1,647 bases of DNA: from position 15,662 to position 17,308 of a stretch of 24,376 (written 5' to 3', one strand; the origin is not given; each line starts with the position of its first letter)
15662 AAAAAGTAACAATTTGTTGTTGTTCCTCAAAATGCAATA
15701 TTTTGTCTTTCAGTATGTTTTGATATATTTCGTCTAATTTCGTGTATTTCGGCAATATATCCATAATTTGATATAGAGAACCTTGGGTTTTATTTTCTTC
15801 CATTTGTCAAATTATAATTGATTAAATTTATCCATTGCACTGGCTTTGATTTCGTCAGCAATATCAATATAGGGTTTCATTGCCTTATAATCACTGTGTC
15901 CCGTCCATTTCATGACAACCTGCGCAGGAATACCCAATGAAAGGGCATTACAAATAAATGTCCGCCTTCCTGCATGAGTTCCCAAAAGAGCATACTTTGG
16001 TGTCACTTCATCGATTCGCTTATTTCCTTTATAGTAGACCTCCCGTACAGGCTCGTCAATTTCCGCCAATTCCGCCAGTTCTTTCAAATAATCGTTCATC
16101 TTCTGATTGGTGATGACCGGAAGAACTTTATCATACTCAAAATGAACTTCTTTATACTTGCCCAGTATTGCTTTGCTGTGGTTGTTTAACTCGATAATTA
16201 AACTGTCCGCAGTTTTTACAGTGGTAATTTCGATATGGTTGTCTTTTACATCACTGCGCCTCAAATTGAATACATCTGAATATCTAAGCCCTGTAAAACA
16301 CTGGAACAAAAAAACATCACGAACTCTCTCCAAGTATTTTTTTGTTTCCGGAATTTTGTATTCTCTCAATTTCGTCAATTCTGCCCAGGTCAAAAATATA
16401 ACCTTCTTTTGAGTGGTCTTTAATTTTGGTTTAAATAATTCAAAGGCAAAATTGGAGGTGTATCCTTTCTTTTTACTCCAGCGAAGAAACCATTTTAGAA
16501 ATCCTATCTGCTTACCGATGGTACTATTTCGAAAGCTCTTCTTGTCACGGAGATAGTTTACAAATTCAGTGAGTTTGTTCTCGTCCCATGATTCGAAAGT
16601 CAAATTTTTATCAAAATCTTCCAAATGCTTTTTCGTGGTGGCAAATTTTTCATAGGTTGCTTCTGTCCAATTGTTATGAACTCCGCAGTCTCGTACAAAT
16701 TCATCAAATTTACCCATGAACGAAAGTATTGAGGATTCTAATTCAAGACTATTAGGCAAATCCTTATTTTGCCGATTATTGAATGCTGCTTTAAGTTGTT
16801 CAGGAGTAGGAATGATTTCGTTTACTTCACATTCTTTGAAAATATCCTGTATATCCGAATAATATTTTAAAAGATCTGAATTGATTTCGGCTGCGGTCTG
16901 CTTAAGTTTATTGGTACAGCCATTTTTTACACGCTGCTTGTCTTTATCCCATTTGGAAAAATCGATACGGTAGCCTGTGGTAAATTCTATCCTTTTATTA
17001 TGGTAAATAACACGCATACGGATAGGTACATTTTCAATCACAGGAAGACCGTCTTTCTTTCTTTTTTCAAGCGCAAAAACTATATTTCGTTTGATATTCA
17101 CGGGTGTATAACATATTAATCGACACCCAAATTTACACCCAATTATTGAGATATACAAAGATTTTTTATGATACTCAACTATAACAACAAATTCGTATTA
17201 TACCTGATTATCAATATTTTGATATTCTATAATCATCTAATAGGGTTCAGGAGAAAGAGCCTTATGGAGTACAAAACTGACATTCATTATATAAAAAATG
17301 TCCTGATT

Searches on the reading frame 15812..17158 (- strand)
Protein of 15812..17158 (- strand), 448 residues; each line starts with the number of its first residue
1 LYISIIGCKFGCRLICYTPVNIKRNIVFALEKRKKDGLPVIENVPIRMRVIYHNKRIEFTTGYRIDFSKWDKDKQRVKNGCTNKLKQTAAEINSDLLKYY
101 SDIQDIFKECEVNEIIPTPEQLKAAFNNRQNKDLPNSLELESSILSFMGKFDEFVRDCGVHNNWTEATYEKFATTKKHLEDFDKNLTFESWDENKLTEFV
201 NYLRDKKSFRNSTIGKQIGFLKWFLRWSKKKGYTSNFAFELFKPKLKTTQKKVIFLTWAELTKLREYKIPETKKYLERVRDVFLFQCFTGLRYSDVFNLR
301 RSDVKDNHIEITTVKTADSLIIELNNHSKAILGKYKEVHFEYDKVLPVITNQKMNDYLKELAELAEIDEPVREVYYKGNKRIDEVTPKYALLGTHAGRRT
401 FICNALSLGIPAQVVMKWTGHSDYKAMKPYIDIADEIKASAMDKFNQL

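Call 7: search_protein_families(library=pfam, proteins=[window:15812-17158:-], max_evalue=0.01)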
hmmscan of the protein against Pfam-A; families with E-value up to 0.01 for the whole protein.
window:15812-17158:- (448 aa): 3 families
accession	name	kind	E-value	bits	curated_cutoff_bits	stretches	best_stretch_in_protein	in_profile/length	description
PF17293.8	Arm-DNA-bind_5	-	2.9e-11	44.2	22.6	1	41-123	11-87/87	Arm DNA-binding domain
PF00589.27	Phage_integrase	-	2.3e-08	34.4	27.1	1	270-435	15-170/172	Phage integrase family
PF13102.12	Phage_int_SAM_5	-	2.7e-08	34.5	22.3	1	147-238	2-92/98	Phage integrase SAM-like domain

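Call 19: find_related_loci(query=window:15812-17101:-, collection=genome_contigs, flank=10000)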
Query window:15812-17101:- (429 aa) in genome_contigs; peptide patterns used: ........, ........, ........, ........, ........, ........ (x = any residue, [..] = any of these).
598 stretches matched a pattern (row limit reached: there are more); 564 encode a relative of the query (tblastn E <= 1e-3); the best 80 are kept; 80 distinct loci.
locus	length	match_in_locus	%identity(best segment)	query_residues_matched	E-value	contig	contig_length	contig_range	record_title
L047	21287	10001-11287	99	1-429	0e+0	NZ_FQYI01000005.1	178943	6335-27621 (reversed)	Cruoricaptor ignavus strain DSM 25479, whole genome shotgun sequence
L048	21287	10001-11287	92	1-429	0e+0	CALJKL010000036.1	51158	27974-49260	MAG TPA_asm: uncultured Flavobacteriales bacterium isolate SRR6231180_bin.99_CONCOCT_v1.1_MAG genome assembly, contig: E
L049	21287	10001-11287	91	1-429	0e+0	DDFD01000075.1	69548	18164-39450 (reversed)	MAG TPA_asm: Flavobacteriales bacterium UBA1937 UBA1937_contig_2651, whole genome shotgun sequence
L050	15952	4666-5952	91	1-429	0e+0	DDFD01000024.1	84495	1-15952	MAG TPA_asm: Flavobacteriales bacterium UBA1937 UBA1937_contig_1321, whole genome shotgun sequence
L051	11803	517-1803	91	1-429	0e+0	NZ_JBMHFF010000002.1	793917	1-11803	Chryseobacterium sp. GP-SGM7 NODE_2_length_793917_cov_279.445026, whole genome shotgun sequence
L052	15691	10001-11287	83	1-429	0e+0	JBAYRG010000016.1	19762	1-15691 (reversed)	MAG: Proteiniphilum sp. isolate SO_2016_LW2_37 scaffold05103_LW138R_2016, whole genome shotgun sequence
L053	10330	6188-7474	83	1-429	0e+0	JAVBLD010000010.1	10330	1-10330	MAG: Marinifilaceae bacterium isolate EPI_MAG_00014 c_000003194140, whole genome shotgun sequence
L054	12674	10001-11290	81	1-429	0e+0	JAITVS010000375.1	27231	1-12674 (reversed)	MAG: Tannerella sp. isolate TD116_bin54 k119_789878, whole genome shotgun sequence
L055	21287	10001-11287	79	1-429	0e+0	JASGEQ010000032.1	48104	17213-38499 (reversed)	MAG: Dysgonomonas sp. isolate 7M024 JMF-2106-05-0007A.bin.24_31, whole genome shotgun sequence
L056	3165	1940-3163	84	1-408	0e+0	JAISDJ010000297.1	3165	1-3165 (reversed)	MAG: Tannerellaceae bacterium isolate Gx485_bin124 k119_3546039, whole genome shotgun sequence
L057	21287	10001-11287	77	1-429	0e+0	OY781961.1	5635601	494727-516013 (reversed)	MAG: Prolixibacteraceae bacterium isolate f51a5693-dc35-4a15-a57f-52dad87cda9e genome assembly, chromosome: 1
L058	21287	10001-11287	77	1-429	0e+0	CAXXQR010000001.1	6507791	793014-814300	MAG: Prolixibacteraceae bacterium isolate 3ed26609-c477-498b-bae5-58c626e8666b genome assembly, contig: contig_1, whole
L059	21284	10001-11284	76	1-428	0e+0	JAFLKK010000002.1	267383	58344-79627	MAG: Paludibacter sp. isolate LaCa_MAG_3 c_000000000041, whole genome shotgun sequence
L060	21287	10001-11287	75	1-429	0e+0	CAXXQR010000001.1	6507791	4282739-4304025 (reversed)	MAG: Prolixibacteraceae bacterium isolate 3ed26609-c477-498b-bae5-58c626e8666b genome assembly, contig: contig_1, whole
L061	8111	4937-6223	76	1-429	0e+0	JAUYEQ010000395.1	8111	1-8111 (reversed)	MAG: Bacteroidota bacterium isolate C21_concoct.bin.12 C21_k141_31966, whole genome shotgun sequence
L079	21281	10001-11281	74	1-429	0e+0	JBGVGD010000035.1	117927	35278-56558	MAG: Phocaeicola sp. isolate fecal_MAG_375 fecal_MAG_375_contig_0035, whole genome shotgun sequence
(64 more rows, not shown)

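Call 37: search_protein_families(library=pfam, proteins=[L079:11352-12650:+, L079:12647-13693:+, L079:13917-14225:+, L079:14240-15316:+, L079:15531-16487:+, L079:16712-18115:+, L079:18219-19202:-, L047:14021-14974:+, L047:17846-20107:+, L047:16796-17470:-], max_evalue=0.001)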
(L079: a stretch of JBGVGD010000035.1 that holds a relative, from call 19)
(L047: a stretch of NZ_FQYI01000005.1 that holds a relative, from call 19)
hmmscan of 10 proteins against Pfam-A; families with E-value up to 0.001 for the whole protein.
L079:11352-12650:+ (432 aa): 2 families
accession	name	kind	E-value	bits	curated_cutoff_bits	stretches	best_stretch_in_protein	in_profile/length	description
PF06250.17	YhcG_C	-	2.1e-56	190.5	32.5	1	259-411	3-157/157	YhcG PDDEXK nuclease domain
PF17761.7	DUF1016_N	-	3.8e-26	92.3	32.8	2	22-98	3-80/137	DUF1016 N-terminal domain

L079:12647-13693:+ (348 aa): 0 families

L079:13917-14225:+ (102 aa): 1 family
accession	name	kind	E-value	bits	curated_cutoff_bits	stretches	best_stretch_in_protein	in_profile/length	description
PF12964.13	DUF3853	-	7.8e-42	141.8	22.1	1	3-97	1-97/97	Protein of unknown function (DUF3853)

L079:14240-15316:+ (358 aa): 1 family
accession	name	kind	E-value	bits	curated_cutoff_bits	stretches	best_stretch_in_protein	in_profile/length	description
PF13481.12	AAA_25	-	9.6e-09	35.6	27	1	48-202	33-194/195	AAA domain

L079:15531-16487:+ (318 aa): 2 families
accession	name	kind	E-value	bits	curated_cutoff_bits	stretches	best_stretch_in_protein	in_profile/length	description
PF13155.12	Toprim_2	-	1.4e-15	57.9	22.1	1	193-289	1-88/88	Toprim-like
PF01807.25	Zn_ribbon_DnaG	-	7.2e-05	23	24.9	1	8-72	12-74/98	CHC2 zinc finger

L079:16712-18115:+ (467 aa): 0 families

L079:18219-19202:- (327 aa): 2 families
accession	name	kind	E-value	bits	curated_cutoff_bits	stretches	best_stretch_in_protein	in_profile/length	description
PF13354.11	Beta-lactamase2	-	2e-28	99.7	22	1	73-295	9-214/214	Beta-lactamase enzyme family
PF00144.29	Beta-lactamase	-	2.5e-11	43.8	27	1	66-184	16-138/329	Beta-lactamase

L047:14021-14974:+ (317 aa): 3 families
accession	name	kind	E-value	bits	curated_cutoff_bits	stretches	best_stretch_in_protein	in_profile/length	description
PF13155.12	Toprim_2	-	1.6e-13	51.2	22.1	1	200-287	2-88/88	Toprim-like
PF13362.12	Toprim_3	-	9.3e-06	26.4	27.2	1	199-290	3-92/95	Toprim domain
PF01807.25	Zn_ribbon_DnaG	-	6.7e-05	23.1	24.9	1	29-83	31-84/98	CHC2 zinc finger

L047:17846-20107:+ (753 aa): 6 families
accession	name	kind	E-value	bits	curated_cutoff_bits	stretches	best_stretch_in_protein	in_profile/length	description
PF02384.22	N6_Mtase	-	6.7e-37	127.9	20.4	3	285-373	2-86/311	N-6 DNA Methylase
PF13588.12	HSDR_N_2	-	1.8e-25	89.6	25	1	23-143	1-110/110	Type I restriction enzyme R protein N terminus (HSDR_N)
PF01170.24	UPF0020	-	2e-12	47.6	22.3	1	318-476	20-139/197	RMKL-like, methyltransferase domain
PF07669.17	Eco57I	-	2.3e-07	31.5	25.3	1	437-585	69-171/171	Eco57I restriction-modification methylase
PF20473.4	MmeI_Mtase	-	0.00022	20.9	27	1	330-374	23-72/259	MmeI, DNA-methyltransferase domain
PF05175.20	MTS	-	0.00072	19.7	23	0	418-480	61-120/170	Methyltransferase small domain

L047:16796-17470:- (224 aa): 0 families

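Call 44: search_protein_families(library=ncbifam, proteins=[window:15812-17101:-], max_evalue=0.01)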
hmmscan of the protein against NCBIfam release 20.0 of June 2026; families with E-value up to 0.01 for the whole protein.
window:15812-17101:- (429 aa): 3 families
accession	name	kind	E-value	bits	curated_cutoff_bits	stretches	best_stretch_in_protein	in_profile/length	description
NF040815.2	recomb_XerA_Arch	equivalog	5.3e-15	55.7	220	1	141-415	9-255/263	site-specific tyrosine recombinase/integron integrase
TIGR02225.1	recomb_XerD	equivalog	2.8e-09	36.7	329.6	1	138-321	6-188/290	site-specific tyrosine recombinase XerD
TIGR02224.1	recomb_XerC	equivalog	1.1e-08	34.8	335.15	1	134-320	2-192/295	tyrosine recombinase XerC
